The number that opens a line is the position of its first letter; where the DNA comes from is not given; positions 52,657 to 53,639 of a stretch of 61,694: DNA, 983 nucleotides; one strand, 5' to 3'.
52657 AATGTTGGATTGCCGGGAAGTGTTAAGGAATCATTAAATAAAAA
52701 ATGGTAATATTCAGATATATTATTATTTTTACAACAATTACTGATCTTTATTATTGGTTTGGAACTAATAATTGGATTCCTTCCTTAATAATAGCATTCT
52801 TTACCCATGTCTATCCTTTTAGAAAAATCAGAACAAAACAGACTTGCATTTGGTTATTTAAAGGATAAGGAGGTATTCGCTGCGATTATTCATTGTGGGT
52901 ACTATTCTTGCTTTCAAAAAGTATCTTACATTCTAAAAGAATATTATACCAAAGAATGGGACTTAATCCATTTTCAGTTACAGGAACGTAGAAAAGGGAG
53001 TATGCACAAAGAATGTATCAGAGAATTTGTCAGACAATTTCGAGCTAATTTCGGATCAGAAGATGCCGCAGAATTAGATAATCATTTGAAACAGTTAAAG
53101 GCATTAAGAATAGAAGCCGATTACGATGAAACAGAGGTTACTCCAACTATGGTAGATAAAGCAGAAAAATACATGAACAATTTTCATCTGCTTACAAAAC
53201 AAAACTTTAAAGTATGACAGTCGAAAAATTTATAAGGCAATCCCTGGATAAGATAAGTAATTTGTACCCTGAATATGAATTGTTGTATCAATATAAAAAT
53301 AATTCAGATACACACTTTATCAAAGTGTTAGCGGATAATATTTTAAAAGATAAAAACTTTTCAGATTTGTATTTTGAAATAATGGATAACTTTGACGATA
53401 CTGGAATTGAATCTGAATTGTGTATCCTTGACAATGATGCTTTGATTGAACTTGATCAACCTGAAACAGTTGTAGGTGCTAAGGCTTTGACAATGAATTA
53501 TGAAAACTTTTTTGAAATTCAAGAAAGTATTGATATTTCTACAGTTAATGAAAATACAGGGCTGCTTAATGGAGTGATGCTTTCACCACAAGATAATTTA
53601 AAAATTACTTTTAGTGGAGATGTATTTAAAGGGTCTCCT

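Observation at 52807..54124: Candidate tripartite toxin-antitoxin-chaperone (TAC) cassette: HEPN protein / unknown acidic protein / SecB-like chaperone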

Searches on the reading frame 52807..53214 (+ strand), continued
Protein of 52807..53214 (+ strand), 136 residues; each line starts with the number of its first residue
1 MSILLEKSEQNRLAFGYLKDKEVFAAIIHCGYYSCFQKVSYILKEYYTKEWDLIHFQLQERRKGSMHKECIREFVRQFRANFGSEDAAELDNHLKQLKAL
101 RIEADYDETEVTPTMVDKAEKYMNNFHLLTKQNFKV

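Call 77: search_solved_structures(query=A5, max_evalue=10, show_alignments=4)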
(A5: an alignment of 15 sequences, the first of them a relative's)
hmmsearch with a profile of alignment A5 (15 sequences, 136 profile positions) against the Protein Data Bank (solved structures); distinct sequences matched with E-value up to 10: 6.
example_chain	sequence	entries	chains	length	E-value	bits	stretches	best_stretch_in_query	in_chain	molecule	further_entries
9xbd_A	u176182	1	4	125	1.2e-06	31.9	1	44-128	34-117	HEPN domain-containing protein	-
9xbc_A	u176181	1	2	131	1.2e-05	28.5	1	44-128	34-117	HEPN domain-containing protein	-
2c08_A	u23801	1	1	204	0.049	16.9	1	64-129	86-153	SH3-CONTAINING GRB2-LIKE PROTEIN 2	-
1x04_A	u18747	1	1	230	0.088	16.1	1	65-129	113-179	SH3-containing GRB2-like protein 2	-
1x03_A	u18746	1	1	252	0.1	15.8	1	65-129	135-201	SH3-containing GRB2-like protein 2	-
2z0v_A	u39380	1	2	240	0.12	15.7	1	69-128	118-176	SH3-containing GRB2-like protein 3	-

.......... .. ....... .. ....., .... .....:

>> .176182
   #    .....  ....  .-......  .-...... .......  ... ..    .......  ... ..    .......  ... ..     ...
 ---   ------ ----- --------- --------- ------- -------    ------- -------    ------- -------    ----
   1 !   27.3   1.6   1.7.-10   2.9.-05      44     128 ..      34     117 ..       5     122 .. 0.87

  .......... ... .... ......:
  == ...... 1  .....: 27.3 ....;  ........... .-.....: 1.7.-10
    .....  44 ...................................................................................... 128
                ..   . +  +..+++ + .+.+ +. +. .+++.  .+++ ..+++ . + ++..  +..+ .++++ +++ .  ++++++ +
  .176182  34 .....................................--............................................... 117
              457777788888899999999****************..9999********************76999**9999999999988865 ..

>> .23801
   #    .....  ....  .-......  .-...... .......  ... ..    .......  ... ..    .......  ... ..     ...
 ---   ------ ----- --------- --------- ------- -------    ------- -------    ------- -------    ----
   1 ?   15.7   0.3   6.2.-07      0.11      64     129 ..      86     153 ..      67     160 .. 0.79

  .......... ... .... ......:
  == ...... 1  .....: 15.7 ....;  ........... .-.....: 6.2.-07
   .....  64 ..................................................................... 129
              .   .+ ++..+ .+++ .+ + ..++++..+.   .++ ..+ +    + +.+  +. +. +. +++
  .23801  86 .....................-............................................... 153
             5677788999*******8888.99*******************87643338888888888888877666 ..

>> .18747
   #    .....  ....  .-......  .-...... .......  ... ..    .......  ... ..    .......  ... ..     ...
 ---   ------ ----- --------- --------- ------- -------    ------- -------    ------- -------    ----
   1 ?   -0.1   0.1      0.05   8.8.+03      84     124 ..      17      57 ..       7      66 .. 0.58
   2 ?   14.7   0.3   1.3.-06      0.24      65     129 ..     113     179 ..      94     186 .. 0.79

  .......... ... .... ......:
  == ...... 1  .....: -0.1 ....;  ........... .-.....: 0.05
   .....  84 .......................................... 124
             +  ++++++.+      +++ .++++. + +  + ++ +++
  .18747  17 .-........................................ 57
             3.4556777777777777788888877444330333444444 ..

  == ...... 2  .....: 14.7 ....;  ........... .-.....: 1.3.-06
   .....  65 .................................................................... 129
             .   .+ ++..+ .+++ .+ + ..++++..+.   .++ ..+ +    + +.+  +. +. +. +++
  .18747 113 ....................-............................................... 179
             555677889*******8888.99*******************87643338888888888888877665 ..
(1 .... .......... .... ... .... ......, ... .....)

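Call 81: find_related_loci(query=A1, collection=viral_contigs, flank=8000)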
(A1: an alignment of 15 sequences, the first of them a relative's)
Query A1 (136 aa) in viral_contigs; peptide patterns used: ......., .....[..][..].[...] (x = any residue, [..] = any of these).
201 stretches matched a pattern, but none encodes a relative of the query by tblastn (E <= 1e-3).

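Call 91: list_cluster_members(proteins=[P0008, P0007, P0026, P0014])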
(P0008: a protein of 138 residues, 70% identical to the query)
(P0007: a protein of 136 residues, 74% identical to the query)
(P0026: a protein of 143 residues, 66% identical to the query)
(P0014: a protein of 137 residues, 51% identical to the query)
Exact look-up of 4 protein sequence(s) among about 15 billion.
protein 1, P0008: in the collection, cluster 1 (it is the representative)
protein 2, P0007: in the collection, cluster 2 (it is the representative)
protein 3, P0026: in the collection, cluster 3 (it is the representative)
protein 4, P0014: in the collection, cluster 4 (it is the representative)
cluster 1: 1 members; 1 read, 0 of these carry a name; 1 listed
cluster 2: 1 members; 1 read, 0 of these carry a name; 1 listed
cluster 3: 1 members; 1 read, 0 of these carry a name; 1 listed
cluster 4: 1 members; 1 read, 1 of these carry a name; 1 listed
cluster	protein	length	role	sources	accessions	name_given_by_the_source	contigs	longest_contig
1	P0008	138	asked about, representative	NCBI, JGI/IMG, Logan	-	-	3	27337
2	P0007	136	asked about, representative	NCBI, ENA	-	-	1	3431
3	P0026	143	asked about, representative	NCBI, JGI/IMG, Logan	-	-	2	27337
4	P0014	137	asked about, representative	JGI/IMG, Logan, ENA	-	uncharacterized protein (UPF0332 family)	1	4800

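Call 92: search_dna_similar(query=window:52807-53214:+, collection=plasmids, mode=protein, max_evalue=0.001, max_rows=10)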
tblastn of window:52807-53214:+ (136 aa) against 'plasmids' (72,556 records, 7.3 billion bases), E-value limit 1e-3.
No match.

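Call 94: search_protein_families(library=phrogs, proteins=[window:52807-53214:+], max_evalue=0.01)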
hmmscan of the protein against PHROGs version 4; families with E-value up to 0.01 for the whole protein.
window:52807-53214:+ (136 aa): 1 family
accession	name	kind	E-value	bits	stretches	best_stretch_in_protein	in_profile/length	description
phrog_5176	-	unknown function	1.3e-05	25.9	1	27-114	27-109/132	-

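Call 96: search_protein_families(library=padloc, proteins=[L008:4919-5341:+, L019:3683-4096:+], max_evalue=0.01)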
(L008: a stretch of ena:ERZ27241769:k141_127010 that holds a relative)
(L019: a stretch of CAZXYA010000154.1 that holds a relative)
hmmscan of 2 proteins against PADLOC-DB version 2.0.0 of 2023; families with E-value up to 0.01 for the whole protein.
L008:4919-5341:+ (141 aa): 2 families
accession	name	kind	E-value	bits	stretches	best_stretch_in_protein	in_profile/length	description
PDLC04072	PD-T4-9_C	-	2.3e-15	54.9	1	25-138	17-131/135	-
PDLC04071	PD-T4-9_C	-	9.1e-14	49.9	1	68-137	56-127/130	-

L019:3683-4096:+ (138 aa): 2 families
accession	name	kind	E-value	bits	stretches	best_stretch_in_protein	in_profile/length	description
PDLC04072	PD-T4-9_C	-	2.4e-11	41.9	1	7-131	5-127/135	-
PDLC04071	PD-T4-9_C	-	2.4e-10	38.8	1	40-133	31-126/130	-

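Call 100: search_protein_families(library=pfam, proteins=[L011:925-2916:+, L019:1528-2154:+, L019:5960-6616:-, L019:6689-7735:-, L019:7739-9124:-], max_evalue=0.001)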
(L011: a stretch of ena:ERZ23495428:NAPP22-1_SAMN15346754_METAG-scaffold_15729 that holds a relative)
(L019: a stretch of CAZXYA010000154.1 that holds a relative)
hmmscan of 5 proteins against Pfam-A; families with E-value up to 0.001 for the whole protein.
L011:925-2916:+ (664 aa): 5 families
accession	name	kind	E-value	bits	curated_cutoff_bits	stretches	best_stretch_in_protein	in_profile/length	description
PF20473.4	MmeI_Mtase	-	4.1e-95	318.3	27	1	84-348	2-258/259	MmeI, DNA-methyltransferase domain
PF20466.3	MmeI_TRD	-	2.8e-67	226.5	27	1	372-573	2-206/207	MmeI, target recognition domain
PF20467.3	MmeI_C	-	5.9e-33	113.4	27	1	577-655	3-81/83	MmeI, C-terminal domain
PF07669.17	Eco57I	-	1.1e-07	32.5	25.3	1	158-294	2-144/171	Eco57I restriction-modification methylase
PF02384.22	N6_Mtase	-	2.6e-06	27.4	20.4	1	103-288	48-185/311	N-6 DNA Methylase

L019:1528-2154:+ (209 aa): 1 family
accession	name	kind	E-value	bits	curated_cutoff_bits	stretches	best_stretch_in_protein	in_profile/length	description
PF14024.11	DUF4240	-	9.1e-24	84.5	27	1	44-163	2-128/129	Protein of unknown function (DUF4240)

L019:5960-6616:- (219 aa): 0 families

L019:6689-7735:- (349 aa): 1 family
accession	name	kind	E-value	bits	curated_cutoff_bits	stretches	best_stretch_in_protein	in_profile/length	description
PF01261.30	AP_endonuc_2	-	8.8e-22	78.4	31.1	1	90-320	3-232/249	Xylose isomerase-like TIM barrel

L019:7739-9124:- (462 aa): 4 families
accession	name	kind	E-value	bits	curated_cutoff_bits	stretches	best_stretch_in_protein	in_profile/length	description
PF01408.29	GFO_IDH_MocA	-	1.2e-20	74.8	24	1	46-165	1-119/120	Oxidoreductase family, NAD-binding Rossmann fold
PF02894.22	GFO_IDH_MocA_C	-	3e-11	44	22.9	1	178-450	1-214/218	Oxidoreductase family, C-terminal alpha/beta domain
PF22725.1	GFO_IDH_MocA_C3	-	6e-11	42.9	27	1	238-336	33-124/124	GFO/IDH/MocA C-terminal domain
PF19051.5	GFO_IDH_MocA_C2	-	5.7e-10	39.6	23.3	1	176-267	7-102/254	Oxidoreductase family, C-terminal alpha/beta domain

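Call 102: fold_search(model_id=the predicted structure, library=viral)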
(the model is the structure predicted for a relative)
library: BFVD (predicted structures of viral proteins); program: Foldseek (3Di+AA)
matches with E <= 10: 179; with E <= 0.001: 0
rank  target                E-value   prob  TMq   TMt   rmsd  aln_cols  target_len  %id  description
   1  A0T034                5.2e-01  0.57  0.36  0.23  11.4       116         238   18  (no name in the UniProt tables at hand)
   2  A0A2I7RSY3            6.7e-01  0.25  0.30  0.29  14.1       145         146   11  (no name in the UniProt tables at hand)
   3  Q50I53                7.0e-01  0.23  0.27  0.29  11.5       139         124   13  Uncharacterized protein [Acidianus rod-shaped virus 1]
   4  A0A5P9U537            1.1e+00  0.16  0.28  0.22  10.5       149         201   16  (no name in the UniProt tables at hand)
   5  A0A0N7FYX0            1.4e+00  0.16  0.31  0.30  14.1       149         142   11  Uncharacterized protein [Acidianus bottle-shaped virus 2 strain ABV2]
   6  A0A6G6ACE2            1.8e+00  0.28  0.40  0.25  11.4       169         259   12  Uncharacterized protein [Borely moumouvirus]
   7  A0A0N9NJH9            1.8e+00  0.21  0.29  0.34   9.1        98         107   13  Uncharacterized protein [Acidianus bottle-shaped virus 2 strain ABV2]
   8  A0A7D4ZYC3            1.8e+00  0.15  0.31  0.22   9.5       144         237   14  Uncharacterized protein [Vesanto virus]
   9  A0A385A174            1.8e+00  0.12  0.30  0.19  14.7       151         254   13  (no name in the UniProt tables at hand)
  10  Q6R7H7                1.8e+00  0.11  0.25  0.05  10.4       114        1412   13  Uncharacterized protein ORF47 [Ostreid herpesvirus 1 (isolate France)]
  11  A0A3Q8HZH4            2.0e+00  0.12  0.31  0.29  13.8       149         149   13  (no name in the UniProt tables at hand)
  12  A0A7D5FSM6            2.1e+00  0.16  0.31  0.34  14.5       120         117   14  (no name in the UniProt tables at hand)
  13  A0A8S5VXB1            2.2e+00  0.12  0.19  0.10   9.7        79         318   14  (no name in the UniProt tables at hand)
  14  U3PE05                2.5e+00  0.57  0.57  0.36   4.6       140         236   12  (no name in the UniProt tables at hand)
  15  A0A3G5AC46            2.6e+00  0.18  0.37  0.17  12.1       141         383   14  Uncharacterized protein [Hyperionvirus sp.]
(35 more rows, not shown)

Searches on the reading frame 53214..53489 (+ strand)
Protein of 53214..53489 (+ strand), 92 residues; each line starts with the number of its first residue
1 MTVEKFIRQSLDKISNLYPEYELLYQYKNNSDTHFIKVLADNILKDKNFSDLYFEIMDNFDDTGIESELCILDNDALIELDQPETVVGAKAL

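Call 63: find_related_loci(query=A4, collection=metagenome_contigs, flank=3500)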
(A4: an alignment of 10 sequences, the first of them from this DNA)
Query A4 (92 aa) in metagenome_contigs; peptide patterns used: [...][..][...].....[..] (x = any residue, [..] = any of these).
38 stretches matched a pattern; 2 encode a relative of the query (tblastn E <= 1e-3); 2 distinct loci.
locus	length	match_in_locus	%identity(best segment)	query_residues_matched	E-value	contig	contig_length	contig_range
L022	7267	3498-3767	39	1-90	4e-21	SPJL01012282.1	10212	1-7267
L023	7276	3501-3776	40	1-92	7e-21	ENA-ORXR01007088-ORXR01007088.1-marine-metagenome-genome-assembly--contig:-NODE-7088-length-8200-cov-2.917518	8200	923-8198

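Call 74: search_protein_families(library=pfam, alignment_id=A3, max_evalue=1)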
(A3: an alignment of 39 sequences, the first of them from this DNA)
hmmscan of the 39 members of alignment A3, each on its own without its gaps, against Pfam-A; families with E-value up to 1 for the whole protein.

A. member 1, seq(92 aa): 1 family
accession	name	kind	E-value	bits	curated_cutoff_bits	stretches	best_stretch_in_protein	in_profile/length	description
PF20284.3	CTD8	-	0.018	15.7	27.6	1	7-66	50-111/127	C-terminal domain 8 of the ABC-three component (ABC-3C) systems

B. families by the number of members that match (of 39 scanned): 25 families
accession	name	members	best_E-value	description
PF19294.4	DACZ_N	3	0.044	Diadenylate cyclase, N-terminal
PF13028.12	DUF3889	1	0.0073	Protein of unknown function (DUF3889)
PF17008.10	DUF5088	1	0.012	Domain of unknown function (DUF5088)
PF14902.11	DUF4494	1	0.013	Domain of unknown function (DUF4494)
PF20284.3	CTD8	1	0.018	C-terminal domain 8 of the ABC-three component (ABC-3C) systems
PF19342.4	MGP3_C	1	0.032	MGP3 C-terminal domain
PF05256.17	UPF0223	1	0.034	Uncharacterised protein family (UPF0223)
PF23476.1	DUF7132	1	0.049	Family of unknown function (DUF7132)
PF21698.3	Spo16_C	1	0.06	Spo16 protein, C-terminal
PF19259.5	Ty3_capsid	1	0.072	Ty3 transposon capsid-like protein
PF21766.3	Dit_C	1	0.083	Dit, C-terminal domain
PF15148.11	Apolipo_F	1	0.12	Apolipoprotein F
PF23202.1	PAH_ZNF598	1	0.14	ZNF598 PAH domain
PF14643.11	DUF4455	1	0.14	Domain of unknown function (DUF4455)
PF18862.6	ApeA_NTD1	1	0.15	ApeA N-terminal domain 1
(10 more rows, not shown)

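Call 75: search_solved_structures(query=A3, max_evalue=10, show_alignments=2)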
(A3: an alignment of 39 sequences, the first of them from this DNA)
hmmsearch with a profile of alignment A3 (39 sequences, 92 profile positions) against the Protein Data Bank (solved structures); distinct sequences matched with E-value up to 10: 2.
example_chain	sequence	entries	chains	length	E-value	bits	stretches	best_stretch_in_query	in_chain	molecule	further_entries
2p3e_A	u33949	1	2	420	0.038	17.1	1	4-39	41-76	Diaminopimelate decarboxylase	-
8d04_B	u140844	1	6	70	2.5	11.3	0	21-62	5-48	HALC2_062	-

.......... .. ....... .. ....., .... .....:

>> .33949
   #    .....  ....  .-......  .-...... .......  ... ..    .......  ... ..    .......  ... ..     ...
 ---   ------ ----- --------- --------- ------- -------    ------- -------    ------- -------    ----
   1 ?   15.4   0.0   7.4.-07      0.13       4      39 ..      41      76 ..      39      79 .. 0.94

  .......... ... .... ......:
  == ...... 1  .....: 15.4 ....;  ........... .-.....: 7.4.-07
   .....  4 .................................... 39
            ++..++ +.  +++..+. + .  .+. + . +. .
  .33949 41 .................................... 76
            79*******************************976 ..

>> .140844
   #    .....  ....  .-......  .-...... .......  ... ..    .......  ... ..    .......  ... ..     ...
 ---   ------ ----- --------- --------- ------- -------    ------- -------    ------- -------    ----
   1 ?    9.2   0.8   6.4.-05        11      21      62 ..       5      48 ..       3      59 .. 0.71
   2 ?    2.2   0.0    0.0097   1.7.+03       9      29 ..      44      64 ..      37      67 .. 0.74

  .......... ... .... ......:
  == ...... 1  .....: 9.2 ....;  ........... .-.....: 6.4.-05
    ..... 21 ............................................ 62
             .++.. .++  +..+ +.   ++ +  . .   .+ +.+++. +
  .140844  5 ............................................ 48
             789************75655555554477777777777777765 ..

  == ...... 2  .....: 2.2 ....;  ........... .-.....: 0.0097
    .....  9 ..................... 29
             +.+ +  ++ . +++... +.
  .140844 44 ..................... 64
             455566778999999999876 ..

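Call 82: find_related_loci(query=A4, collection=viral_contigs, flank=8000)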
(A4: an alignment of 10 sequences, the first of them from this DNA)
Query A4 (92 aa) in viral_contigs; peptide patterns used: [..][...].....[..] (x = any residue, [..] = any of these).
17 stretches matched a pattern, but none encodes a relative of the query by tblastn (E <= 1e-3).

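Call 100: search_protein_families(library=pfam, proteins=[L022:192-1595:+, L022:1591-2400:+, L022:2339-3013:+, L022:4431-5111:+, L022:5111-5752:+], max_evalue=0.001)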
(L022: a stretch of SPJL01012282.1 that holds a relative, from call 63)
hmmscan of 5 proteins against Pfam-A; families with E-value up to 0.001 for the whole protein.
L022:192-1595:+ (468 aa): 2 families
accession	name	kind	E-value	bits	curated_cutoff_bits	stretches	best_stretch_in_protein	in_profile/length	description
PF03331.19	LpxC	-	4.1e-90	302.4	27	1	5-298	1-266/268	UDP-3-O-acyl N-acetylglycosamine deacetylase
PF07977.19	FabA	-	6.3e-26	91.1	23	1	331-454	1-137/138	FabA-like domain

L022:1591-2400:+ (270 aa): 5 families
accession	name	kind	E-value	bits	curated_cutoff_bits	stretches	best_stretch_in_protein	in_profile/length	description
PF00132.30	Hexapep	-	3e-32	109.4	27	2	101-134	2-35/36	Bacterial transferase hexapeptide (six repeats)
PF13720.11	Acetyltransf_11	-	2.3e-26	92.4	24.5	1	172-253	1-82/82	Udp N-acetylglucosamine O-acyltransferase; Domain 2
PF25084.1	LbH_EIF2B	-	1.6e-10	41.4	54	1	9-62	43-94/105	EIF2B subunit epsilon LbH domain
PF24894.1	Hexapep_GlmU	-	1.9e-05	25.1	23.3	0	13-63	37-85/104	GlmU-like, C-terminal hexapeptide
PF14602.12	Hexapep_2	-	4.1e-05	23.6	27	0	29-61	2-32/34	Hexapeptide repeat of succinyl-transferase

L022:2339-3013:+ (225 aa): 6 families
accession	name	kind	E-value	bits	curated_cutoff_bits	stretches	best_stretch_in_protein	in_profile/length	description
PF00005.33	ABC_tran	-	9.9e-26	91.4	25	1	35-175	2-137/137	ABC transporter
PF13304.12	AAA_21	-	2.4e-09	38.1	27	1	48-73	3-28/304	AAA domain, putative AbiEii toxin, Type IV TA system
PF13555.12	AAA_29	-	3.1e-06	27.3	27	1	34-82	12-59/61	P-loop containing region of AAA domain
PF02463.25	SMC_N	-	2.1e-05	24.5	40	0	46-64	26-44/220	RecF/RecN/SMC N terminal domain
PF13191.12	AAA_16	-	0.00019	22.4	32.6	1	42-115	20-85/167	AAA ATPase domain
PF13476.12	AAA_23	-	0.00052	21.2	27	1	34-65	10-40/201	AAA domain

L022:4431-5111:+ (227 aa): 0 families

L022:5111-5752:+ (214 aa): 0 families
